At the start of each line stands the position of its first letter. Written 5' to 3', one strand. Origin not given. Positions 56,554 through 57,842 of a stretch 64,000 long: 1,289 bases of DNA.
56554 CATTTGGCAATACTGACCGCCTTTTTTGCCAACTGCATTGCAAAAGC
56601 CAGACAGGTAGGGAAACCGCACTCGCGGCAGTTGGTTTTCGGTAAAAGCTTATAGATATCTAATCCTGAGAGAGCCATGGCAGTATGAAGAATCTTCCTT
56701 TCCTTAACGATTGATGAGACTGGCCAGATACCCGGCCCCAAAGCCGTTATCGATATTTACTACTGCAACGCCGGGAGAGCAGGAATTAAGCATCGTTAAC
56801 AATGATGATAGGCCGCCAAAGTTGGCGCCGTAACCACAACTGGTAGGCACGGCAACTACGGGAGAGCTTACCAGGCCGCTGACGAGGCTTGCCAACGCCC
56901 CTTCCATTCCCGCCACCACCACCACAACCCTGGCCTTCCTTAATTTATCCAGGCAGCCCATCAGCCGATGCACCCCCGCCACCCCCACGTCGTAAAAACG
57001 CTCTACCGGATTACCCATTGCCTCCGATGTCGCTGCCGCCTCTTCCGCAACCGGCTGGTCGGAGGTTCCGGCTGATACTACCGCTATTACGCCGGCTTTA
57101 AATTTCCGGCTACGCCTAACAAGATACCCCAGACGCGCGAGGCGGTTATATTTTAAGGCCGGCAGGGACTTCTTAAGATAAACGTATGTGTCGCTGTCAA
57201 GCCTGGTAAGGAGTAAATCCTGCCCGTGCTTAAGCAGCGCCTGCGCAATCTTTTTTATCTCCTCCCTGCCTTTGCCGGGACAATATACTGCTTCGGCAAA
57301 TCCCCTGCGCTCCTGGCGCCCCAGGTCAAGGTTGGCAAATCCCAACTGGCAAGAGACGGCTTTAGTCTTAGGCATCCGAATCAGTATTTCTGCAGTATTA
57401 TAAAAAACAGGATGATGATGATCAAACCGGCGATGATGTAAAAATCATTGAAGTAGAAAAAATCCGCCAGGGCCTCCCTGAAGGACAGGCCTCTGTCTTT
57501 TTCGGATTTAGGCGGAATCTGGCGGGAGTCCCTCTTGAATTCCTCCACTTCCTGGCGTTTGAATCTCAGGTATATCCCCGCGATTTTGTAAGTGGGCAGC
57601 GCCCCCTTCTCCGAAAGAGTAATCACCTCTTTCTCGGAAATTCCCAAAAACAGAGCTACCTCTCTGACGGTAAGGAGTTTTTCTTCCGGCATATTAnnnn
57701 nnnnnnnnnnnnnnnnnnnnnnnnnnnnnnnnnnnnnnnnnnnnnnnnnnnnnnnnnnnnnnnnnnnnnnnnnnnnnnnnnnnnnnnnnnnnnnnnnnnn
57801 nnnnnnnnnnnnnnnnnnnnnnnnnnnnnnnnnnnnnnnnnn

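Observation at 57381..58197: A bactofilin fused to an excisionase-type HTH, paired with a membrane-anchored HTH protein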

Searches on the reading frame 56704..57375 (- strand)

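Call 3: search_protein_families(library=pfam, proteins=[window:56704-57375:-], max_evalue=1)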
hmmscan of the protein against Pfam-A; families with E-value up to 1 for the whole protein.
window:56704-57375:- (223 aa): 1 family
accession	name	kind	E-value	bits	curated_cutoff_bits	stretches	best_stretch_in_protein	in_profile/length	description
PF00731.26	AIRC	-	3.4e-13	49.8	30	1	97-220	2-125/148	AIR carboxylase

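Call 4: search_protein_families(library=ncbifam, proteins=[window:56704-57375:-], max_evalue=1)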
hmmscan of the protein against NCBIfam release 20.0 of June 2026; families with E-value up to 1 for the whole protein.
window:56704-57375:- (223 aa): 2 families
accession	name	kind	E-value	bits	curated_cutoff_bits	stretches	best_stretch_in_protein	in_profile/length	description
NF033503.1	LarB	equivalog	1.8e-85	285.9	175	1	16-223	1-208/209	nickel pincer cofactor biosynthesis protein LarB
TIGR01162.1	purE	equivalog_domain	1.3e-07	31.2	149.6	1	98-219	2-123/156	5-(carboxyamino)imidazole ribonucleotide mutase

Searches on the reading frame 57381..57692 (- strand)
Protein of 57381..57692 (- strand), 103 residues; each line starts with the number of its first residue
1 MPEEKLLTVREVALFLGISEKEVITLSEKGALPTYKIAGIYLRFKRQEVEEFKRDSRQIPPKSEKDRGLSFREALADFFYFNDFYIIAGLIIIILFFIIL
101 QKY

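Call 3: search_protein_families(library=pfam, proteins=[window:57381-57692:-], max_evalue=1)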
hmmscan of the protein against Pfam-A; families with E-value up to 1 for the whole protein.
window:57381-57692:- (103 aa): 2 families
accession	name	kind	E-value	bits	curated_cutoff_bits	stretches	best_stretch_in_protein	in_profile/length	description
PF12728.13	HTH_17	-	7.6e-10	39.4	27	1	6-55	1-49/51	Helix-turn-helix domain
PF21476.4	PF0610-like_N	-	0.067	13.9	33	1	4-24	12-32/50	PF0610-like, N-terminal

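Call 4: search_protein_families(library=ncbifam, proteins=[window:57381-57692:-], max_evalue=1)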
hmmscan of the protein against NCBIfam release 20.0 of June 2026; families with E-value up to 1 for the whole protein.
window:57381-57692:- (103 aa): 3 families
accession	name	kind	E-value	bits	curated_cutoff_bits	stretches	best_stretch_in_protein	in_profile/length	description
NF047737.1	antiphage_MADS1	equivalog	5.3e-09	36.2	80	1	4-51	1-47/49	methylation-associated defense system helix-turn-helix domain-containing protein MAD1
TIGR01764.1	excise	domain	1.8e-07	31.4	28.8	1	6-53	1-47/49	excisionase family DNA-binding protein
NF033787.1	HTH_BldC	subfamily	0.0023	17.8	77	1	5-51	1-47/49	BldC family transcriptional regulator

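Call 11: find_homologous_proteins(query=window:57381-57692:-, max_evalue=0.001)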
Query window:57381-57692:- (103 aa): 813 proteins with E <= 0.001 among 825 candidates; the best 120 are listed.
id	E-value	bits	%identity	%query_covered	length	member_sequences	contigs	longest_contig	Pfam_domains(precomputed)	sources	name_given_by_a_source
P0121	1.4e-54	200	96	100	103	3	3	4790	PF12728.14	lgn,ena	-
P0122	2.8e-45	170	80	100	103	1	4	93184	PF12728.14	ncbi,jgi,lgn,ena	ncbi:MAG: helix-turn-helix domain-containing protein [Candidatus Omnitrophota bacterium]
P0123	7.9e-41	156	72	100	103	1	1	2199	PF12728.14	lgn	-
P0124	5.2e-39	150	72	81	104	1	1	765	PF12728.14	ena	-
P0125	1.2e-36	143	71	100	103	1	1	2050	PF12728.14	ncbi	-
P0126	3.7e-36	141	69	100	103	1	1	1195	PF12728.14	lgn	-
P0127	5.6e-34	134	64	100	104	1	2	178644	PF12728.14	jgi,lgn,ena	-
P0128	5.7e-33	131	59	83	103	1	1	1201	PF12728.14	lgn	-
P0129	1.6e-32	129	63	81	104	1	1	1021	PF12728.14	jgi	-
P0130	2.2e-32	129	59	83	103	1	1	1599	PF12728.14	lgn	-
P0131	3.5e-32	128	62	83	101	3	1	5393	PF12728.14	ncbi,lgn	-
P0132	5.2e-32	128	59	83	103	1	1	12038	PF12728.14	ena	-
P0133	5.8e-32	128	60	83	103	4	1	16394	PF12728.14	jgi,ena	-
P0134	6.5e-32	127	59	83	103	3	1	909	PF12728.14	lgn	-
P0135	6.5e-32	127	61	83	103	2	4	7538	PF12728.14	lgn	-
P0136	1.3e-31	127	58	100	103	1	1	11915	PF12728.14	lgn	-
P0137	1.3e-31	126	61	86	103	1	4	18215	PF12728.14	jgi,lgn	-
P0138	1.4e-31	126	59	83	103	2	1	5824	PF12728.14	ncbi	-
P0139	1.5e-31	126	66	100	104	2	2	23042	PF12728.14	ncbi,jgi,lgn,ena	-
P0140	1.5e-31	126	56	83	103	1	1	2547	PF12728.14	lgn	-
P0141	2.0e-31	126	57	100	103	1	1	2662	PF12728.14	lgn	-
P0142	2.3e-31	126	57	98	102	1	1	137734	PF12728.14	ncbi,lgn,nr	ncbi:MAG: helix-turn-helix domain-containing protein [Candidatus Omnitrophica bacterium]|nr:helix-tu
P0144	2.5e-31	126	56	83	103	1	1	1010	PF12728.14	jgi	-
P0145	2.6e-31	126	58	83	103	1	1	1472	PF12728.14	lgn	-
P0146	4.4e-31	125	58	83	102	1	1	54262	PF12728.14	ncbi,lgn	-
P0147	7.0e-31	124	58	83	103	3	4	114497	PF12728.14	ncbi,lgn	-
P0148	8.0e-31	124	54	100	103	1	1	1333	PF12728.14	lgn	-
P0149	1.1e-30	124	56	83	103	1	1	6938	PF12728.14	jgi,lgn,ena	-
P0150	1.1e-30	123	55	83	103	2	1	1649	PF12728.14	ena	-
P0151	1.2e-30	123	58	83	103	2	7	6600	PF12728.14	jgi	jgi:excisionase family DNA binding protein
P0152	1.3e-30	123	60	83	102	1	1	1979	PF12728.14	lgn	-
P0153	1.3e-30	123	56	98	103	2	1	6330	PF12728.14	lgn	-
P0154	1.6e-30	123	60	83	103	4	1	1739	PF12728.14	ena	-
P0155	1.7e-30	123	60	89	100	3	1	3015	PF12728.14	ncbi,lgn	-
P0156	2.0e-30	123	54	83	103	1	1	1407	PF12728.14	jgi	jgi:excisionase family DNA binding protein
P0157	2.7e-30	122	57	83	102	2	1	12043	PF12728.14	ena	-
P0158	2.7e-30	122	60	83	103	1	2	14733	PF12728.14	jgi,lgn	-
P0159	2.7e-30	122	58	98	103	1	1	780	PF12728.14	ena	-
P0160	3.0e-30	122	56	86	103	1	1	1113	PF12728.14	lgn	-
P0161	3.3e-30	122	55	83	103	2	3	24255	PF12728.14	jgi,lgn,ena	-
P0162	3.5e-30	122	54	100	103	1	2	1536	PF12728.14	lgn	-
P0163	4.8e-30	121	56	83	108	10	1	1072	PF12728.14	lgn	-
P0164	4.9e-30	121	55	83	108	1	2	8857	PF12728.14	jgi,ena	-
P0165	5.4e-30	121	56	83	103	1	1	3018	PF12728.14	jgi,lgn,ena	jgi:excisionase family DNA binding protein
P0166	5.4e-30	121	59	83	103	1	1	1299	PF12728.14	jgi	jgi:excisionase family DNA binding protein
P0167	5.7e-30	121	53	83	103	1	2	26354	PF12728.14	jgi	jgi:excisionase family DNA binding protein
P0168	7.1e-30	121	56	83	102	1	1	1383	PF12728.14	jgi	jgi:excisionase family DNA binding protein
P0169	7.2e-30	121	60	83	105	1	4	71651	PF12728.14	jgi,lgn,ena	jgi:excisionase family DNA binding protein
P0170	7.6e-30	121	58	86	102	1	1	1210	PF12728.14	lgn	-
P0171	8.6e-30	121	55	83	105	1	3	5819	PF12728.14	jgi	jgi:excisionase family DNA binding protein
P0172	8.8e-30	121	53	83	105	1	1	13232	PF12728.14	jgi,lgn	jgi:excisionase family DNA binding protein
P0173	9.1e-30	121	57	96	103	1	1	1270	PF12728.14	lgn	-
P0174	9.6e-30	121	58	86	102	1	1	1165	PF12728.14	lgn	-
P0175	1.1e-29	120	56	98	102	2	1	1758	PF12728.14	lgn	-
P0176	1.1e-29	120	59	83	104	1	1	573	PF12728.14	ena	-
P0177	1.2e-29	120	56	83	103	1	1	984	PF12728.14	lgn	-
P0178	1.2e-29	120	58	83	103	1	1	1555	PF12728.14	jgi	jgi:excisionase family DNA binding protein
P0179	1.2e-29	120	55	86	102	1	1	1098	PF12728.14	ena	-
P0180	1.4e-29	120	55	83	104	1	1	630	PF12728.14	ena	-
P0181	1.4e-29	120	66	83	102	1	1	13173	PF12728.14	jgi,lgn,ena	-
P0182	1.4e-29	120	54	83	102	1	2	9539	PF12728.14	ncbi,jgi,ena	-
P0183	1.4e-29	120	61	83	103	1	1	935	PF12728.14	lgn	-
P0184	1.5e-29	120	61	86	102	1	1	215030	PF12728.14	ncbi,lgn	-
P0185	1.5e-29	120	52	100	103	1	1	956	PF12728.14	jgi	jgi:excisionase family DNA binding protein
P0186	1.6e-29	120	62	83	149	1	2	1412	PF12728.14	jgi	jgi:excisionase family DNA binding protein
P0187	1.6e-29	120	58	86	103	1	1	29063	PF12728.14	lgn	-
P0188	1.8e-29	120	57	83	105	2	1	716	PF12728.14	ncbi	-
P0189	1.9e-29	120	53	100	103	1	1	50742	PF12728.14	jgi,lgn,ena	-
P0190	2.0e-29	120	58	81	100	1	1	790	PF12728.14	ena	-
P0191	2.0e-29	119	60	83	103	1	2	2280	PF12728.14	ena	-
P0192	2.1e-29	119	58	83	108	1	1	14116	PF12728.14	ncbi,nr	ncbi:MAG: helix-turn-helix domain-containing protein [Candidatus Omnitrophica bacterium]|nr:helix-tu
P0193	2.7e-29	119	58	83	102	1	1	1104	PF12728.14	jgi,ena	-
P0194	2.8e-29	119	58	83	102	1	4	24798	PF12728.14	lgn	-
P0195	3.0e-29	119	55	85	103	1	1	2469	PF12728.14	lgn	-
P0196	3.1e-29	119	57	86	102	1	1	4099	PF12728.14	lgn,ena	-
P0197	3.4e-29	119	60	83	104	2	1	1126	PF12728.14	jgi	jgi:excisionase family DNA binding protein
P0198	3.5e-29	119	55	86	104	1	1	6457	PF12728.14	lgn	-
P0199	3.5e-29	119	52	96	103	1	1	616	PF12728.14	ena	-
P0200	3.5e-29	119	62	83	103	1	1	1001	PF12728.14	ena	-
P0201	3.6e-29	119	55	100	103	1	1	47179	PF12728.14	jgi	jgi:excisionase family DNA binding protein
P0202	3.7e-29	119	57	83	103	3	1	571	PF12728.14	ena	-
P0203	3.8e-29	119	54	86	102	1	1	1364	PF12728.14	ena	-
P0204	3.9e-29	119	59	83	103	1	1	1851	PF12728.14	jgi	jgi:excisionase family DNA binding protein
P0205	3.9e-29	119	55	83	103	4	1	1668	PF12728.14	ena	-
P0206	4.3e-29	118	59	80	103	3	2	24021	PF12728.14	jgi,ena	-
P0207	4.4e-29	118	54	83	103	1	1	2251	PF12728.14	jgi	jgi:excisionase family DNA binding protein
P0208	4.5e-29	118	65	83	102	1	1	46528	PF12728.14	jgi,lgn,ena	-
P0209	4.6e-29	118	58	83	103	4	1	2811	PF12728.14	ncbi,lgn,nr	ncbi:MAG: helix-turn-helix domain-containing protein [Candidatus Omnitrophica bacterium]|nr:helix-tu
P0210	4.7e-29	118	54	98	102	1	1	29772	PF12728.14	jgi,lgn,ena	-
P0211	5.2e-29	118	51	83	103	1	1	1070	PF12728.14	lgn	-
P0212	5.8e-29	118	53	83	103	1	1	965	PF12728.14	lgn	-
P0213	6.0e-29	118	59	83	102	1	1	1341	PF12728.14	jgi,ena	-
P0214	6.2e-29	118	51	100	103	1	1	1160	PF12728.14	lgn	-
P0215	6.4e-29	118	60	86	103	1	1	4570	PF12728.14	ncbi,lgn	-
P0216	6.5e-29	118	52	83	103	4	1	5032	PF12728.14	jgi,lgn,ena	-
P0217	6.5e-29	118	58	83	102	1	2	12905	PF12728.14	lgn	-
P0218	6.8e-29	118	56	86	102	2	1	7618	PF12728.14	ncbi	-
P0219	7.4e-29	118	51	83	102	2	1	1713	PF12728.14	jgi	jgi:excisionase family DNA binding protein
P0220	7.4e-29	118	57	86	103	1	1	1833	PF12728.14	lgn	-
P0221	7.6e-29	118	53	83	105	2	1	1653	PF12728.14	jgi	-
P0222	7.9e-29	118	56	83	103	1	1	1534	PF12728.14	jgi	-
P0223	8.7e-29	117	60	83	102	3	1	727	PF12728.14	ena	-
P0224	8.8e-29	117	57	100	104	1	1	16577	PF12728.14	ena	-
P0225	8.9e-29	117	56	83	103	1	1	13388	PF12728.14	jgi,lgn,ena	-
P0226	9.1e-29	117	58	98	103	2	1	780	PF12728.14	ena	-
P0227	9.1e-29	117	54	98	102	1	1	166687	PF12728.14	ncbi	-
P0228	9.3e-29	117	52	83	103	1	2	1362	PF12728.14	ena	-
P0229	9.4e-29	117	51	100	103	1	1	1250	PF12728.14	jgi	-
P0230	9.8e-29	117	60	86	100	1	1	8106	PF12728.14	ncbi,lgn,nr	ncbi:MAG: helix-turn-helix domain-containing protein [Candidatus Omnitrophica bacterium]|nr:helix-tu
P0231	1.0e-28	117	56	83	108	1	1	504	PF12728.14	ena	-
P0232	1.1e-28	117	55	83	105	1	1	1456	PF12728.14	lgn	-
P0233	1.1e-28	117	52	100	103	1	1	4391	PF12728.14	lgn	-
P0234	1.2e-28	117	56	85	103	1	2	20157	PF12728.14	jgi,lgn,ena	-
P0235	1.2e-28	117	51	100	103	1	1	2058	PF12728.14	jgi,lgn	jgi:excisionase family DNA binding protein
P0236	1.2e-28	117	58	98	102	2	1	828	PF12728.14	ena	-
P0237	1.3e-28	117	56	98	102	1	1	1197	PF12728.14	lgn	-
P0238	1.3e-28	117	54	86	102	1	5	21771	PF12728.14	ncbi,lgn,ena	-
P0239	1.4e-28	117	59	83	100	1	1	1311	PF12728.14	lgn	-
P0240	1.4e-28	117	56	83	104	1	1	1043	PF12728.14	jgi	jgi:excisionase family DNA binding protein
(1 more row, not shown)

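Call 54: predict_structure(alignment_id=A2)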
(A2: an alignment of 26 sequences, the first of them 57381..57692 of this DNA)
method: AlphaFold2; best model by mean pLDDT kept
length: 103 residues; sequences in the alignment: 26
mean_pLDDT: 77.0   pTM: 0.49
mean pLDDT of the five models: 77.0, 76.9, 76.5, 71.9, 71.6
residues with pLDDT >= 90: 12; 70-90: 61; 50-70: 20; < 50: 10
segments of 3 or more residues with pLDDT < 50: 60-69
pLDDT, mean of each block of 10 residues (from residue 1): 77 86 87 81 86 69 46 67 82 93 71
secondary structure, 60 per line:
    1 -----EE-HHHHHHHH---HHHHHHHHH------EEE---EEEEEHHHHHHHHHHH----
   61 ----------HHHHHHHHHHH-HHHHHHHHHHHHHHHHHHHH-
elements in order: H9-16 H20-28 E35-37 E41-45 H46-56 H71-81 H83-102

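Call 62: fold_search(model_id=the predicted structure, library=pdb)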
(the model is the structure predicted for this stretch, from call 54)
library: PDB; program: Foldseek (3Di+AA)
matches with E <= 10: 952; with E <= 0.001: 0
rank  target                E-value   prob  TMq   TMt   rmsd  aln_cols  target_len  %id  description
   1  6ama_B                2.9e-03  1.00  0.44  0.79   1.2        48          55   31  Structure of S. coelicolor/S. venezuelae BldC-smeA-ssfA complex to 3.09 Angstrom (released 2018-03-28)
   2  6ama_P                4.3e-03  1.00  0.43  0.77   1.2        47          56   32  Structure of S. coelicolor/S. venezuelae BldC-smeA-ssfA complex to 3.09 Angstrom (released 2018-03-28)
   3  5i44_A                4.6e-03  1.00  0.46  0.67   1.9        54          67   26  Structure of RacA-DNA complex; P21 form (released 2016-05-04)
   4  6ama_Y                5.5e-03  1.00  0.45  0.77   1.7        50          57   30  Structure of S. coelicolor/S. venezuelae BldC-smeA-ssfA complex to 3.09 Angstrom (released 2018-03-28)
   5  6ama_H                6.3e-03  1.00  0.44  0.79   1.1        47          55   32  Structure of S. coelicolor/S. venezuelae BldC-smeA-ssfA complex to 3.09 Angstrom (released 2018-03-28)
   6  5i44_B                9.9e-03  1.00  0.46  0.66   2.0        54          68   26  Structure of RacA-DNA complex; P21 form (released 2016-05-04)
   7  5d90_C                9.9e-03  0.98  0.38  0.30  11.9       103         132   17  Crystal structure of HiNmlR, a MerR family regulator lacking the sensor domain, bound to promoter DNA (released 2016-06-29)
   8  5d8c_B                1.1e-02  0.98  0.40  0.33  12.2       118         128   15  Crystal structure of HiNmlR, a MerR family regulator lacking the sensor domain, bound to promoter DNA (released 2016-06-29)
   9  5i44_I                1.4e-02  1.00  0.47  0.70   2.8        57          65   24  Structure of RacA-DNA complex; P21 form (released 2016-05-04)
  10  5i44_G                1.5e-02  1.00  0.47  0.67   1.9        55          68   25  Structure of RacA-DNA complex; P21 form (released 2016-05-04)
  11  6ama_A                1.6e-02  1.00  0.43  0.80   1.2        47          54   32  Structure of S. coelicolor/S. venezuelae BldC-smeA-ssfA complex to 3.09 Angstrom (released 2018-03-28)
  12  6amk_A                1.6e-02  1.00  0.44  0.84   1.0        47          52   30  Structure of Streptomyces venezuelae BldC-whiI opt complex (released 2018-03-28)
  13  5i44_K                1.6e-02  1.00  0.47  0.69   1.9        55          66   25  Structure of RacA-DNA complex; P21 form (released 2016-05-04)
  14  5i41                  1.9e-02  1.00  0.44  0.64   2.5        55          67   25  Structure of the apo RacA DNA binding domain (released 2016-05-04)
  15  3ucs_A                1.9e-02  0.99  0.49  0.51  12.6       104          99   14  Crystal structure of the complex between CBPA J-domain and CBPM (released 2013-07-03)
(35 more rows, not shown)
